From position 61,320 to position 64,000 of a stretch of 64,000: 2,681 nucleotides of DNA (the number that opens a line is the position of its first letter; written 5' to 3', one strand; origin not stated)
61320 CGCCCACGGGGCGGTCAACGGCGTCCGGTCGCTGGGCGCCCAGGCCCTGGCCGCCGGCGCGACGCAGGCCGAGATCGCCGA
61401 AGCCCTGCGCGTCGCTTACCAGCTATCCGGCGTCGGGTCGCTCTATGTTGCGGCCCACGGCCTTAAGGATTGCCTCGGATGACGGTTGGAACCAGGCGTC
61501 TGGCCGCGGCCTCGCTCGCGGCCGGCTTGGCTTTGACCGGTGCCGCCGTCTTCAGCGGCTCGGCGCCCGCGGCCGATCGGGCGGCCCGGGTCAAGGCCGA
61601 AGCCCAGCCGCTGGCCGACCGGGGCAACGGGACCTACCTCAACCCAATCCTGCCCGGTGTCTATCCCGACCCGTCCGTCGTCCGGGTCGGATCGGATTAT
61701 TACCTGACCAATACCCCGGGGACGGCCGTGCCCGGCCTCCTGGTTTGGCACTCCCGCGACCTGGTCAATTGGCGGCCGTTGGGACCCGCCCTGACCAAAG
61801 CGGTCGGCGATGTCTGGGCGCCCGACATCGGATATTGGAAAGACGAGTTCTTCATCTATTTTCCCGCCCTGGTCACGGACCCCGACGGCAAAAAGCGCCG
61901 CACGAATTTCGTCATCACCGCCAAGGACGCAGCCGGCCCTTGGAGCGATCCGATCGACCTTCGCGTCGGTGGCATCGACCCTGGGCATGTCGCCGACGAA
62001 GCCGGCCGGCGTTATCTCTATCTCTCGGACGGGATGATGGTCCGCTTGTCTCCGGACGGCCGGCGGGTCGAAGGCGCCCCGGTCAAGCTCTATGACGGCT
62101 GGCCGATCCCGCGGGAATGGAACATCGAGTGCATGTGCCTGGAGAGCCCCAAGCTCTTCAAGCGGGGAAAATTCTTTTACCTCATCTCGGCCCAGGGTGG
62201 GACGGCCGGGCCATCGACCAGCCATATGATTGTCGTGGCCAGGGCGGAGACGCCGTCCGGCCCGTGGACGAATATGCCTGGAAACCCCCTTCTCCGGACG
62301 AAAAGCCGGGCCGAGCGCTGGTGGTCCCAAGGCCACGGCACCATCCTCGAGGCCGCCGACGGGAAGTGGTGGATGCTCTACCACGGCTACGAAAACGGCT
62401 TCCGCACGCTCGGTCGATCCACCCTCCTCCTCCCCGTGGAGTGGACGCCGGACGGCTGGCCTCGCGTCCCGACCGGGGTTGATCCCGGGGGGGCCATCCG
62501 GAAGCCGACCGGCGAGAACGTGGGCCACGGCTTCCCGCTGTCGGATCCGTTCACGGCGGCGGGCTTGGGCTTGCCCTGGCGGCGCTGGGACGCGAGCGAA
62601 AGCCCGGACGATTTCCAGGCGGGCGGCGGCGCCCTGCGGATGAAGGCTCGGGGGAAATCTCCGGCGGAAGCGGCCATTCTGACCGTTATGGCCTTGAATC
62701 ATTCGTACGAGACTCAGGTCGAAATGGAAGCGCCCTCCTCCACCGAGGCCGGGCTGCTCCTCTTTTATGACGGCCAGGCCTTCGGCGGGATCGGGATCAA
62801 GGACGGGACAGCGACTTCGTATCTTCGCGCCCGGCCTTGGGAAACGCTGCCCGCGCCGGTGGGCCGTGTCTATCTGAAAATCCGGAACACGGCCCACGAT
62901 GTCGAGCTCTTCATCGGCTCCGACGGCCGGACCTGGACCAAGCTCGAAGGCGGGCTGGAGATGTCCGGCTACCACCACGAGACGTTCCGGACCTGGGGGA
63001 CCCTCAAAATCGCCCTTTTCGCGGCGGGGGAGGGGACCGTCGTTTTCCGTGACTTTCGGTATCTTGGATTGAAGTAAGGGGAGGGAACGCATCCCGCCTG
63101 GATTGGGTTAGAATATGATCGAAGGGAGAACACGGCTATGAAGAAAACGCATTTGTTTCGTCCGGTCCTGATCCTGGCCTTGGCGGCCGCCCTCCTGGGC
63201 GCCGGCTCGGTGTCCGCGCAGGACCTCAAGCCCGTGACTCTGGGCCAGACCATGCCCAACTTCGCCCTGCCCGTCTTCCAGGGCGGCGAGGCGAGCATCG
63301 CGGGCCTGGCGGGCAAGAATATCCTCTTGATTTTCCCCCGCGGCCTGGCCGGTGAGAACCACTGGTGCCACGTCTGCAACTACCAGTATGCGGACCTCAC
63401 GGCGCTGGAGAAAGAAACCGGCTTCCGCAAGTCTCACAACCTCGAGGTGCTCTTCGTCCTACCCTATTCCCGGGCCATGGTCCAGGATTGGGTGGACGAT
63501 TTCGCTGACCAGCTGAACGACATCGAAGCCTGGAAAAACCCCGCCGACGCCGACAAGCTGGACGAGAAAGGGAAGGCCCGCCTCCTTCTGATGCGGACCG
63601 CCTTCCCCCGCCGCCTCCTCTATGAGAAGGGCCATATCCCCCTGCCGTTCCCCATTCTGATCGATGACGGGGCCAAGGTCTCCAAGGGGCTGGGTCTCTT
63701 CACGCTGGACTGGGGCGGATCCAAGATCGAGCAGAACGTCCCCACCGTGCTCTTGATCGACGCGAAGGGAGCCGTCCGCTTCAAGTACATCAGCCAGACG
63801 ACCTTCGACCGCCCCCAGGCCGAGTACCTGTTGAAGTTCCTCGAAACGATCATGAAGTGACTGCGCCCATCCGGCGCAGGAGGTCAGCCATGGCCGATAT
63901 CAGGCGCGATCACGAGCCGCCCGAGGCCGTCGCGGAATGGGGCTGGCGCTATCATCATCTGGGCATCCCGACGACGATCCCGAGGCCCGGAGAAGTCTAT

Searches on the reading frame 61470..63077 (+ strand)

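Call 31: search_protein_families(library=pfam, proteins=[window:61470-63077:+], max_evalue=0.001)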
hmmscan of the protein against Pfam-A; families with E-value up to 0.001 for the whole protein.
window:61470-63077:+ (535 aa): 2 families
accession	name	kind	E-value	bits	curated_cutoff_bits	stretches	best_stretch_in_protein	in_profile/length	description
PF04616.20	Glyco_hydro_43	-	1.1e-82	278.1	32.2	1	56-331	1-288/288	Glycosyl hydrolases family 43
PF17851.8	GH43_C2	-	4.9e-08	33.4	22.7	1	359-530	2-201/203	Beta xylosidase C-terminal Concanavalin A-like domain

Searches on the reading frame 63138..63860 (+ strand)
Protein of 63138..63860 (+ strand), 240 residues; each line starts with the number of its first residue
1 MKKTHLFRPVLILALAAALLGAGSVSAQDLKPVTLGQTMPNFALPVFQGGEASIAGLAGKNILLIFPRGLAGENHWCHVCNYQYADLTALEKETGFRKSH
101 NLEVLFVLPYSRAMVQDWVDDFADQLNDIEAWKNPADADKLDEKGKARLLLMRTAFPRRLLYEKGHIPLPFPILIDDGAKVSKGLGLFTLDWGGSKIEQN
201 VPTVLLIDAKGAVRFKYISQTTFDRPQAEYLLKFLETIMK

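Call 31: search_protein_families(library=pfam, proteins=[window:63138-63860:+], max_evalue=0.001)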
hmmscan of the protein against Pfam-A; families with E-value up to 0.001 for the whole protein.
window:63138-63860:+ (240 aa): 2 families
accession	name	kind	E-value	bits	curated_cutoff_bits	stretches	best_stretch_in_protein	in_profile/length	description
PF00578.27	AhpC-TSA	-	2.9e-10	40.6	26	1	36-215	2-123/124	AhpC/TSA family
PF08534.16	Redoxin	-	2.5e-06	27.8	26.6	1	36-231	3-147/148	Redoxin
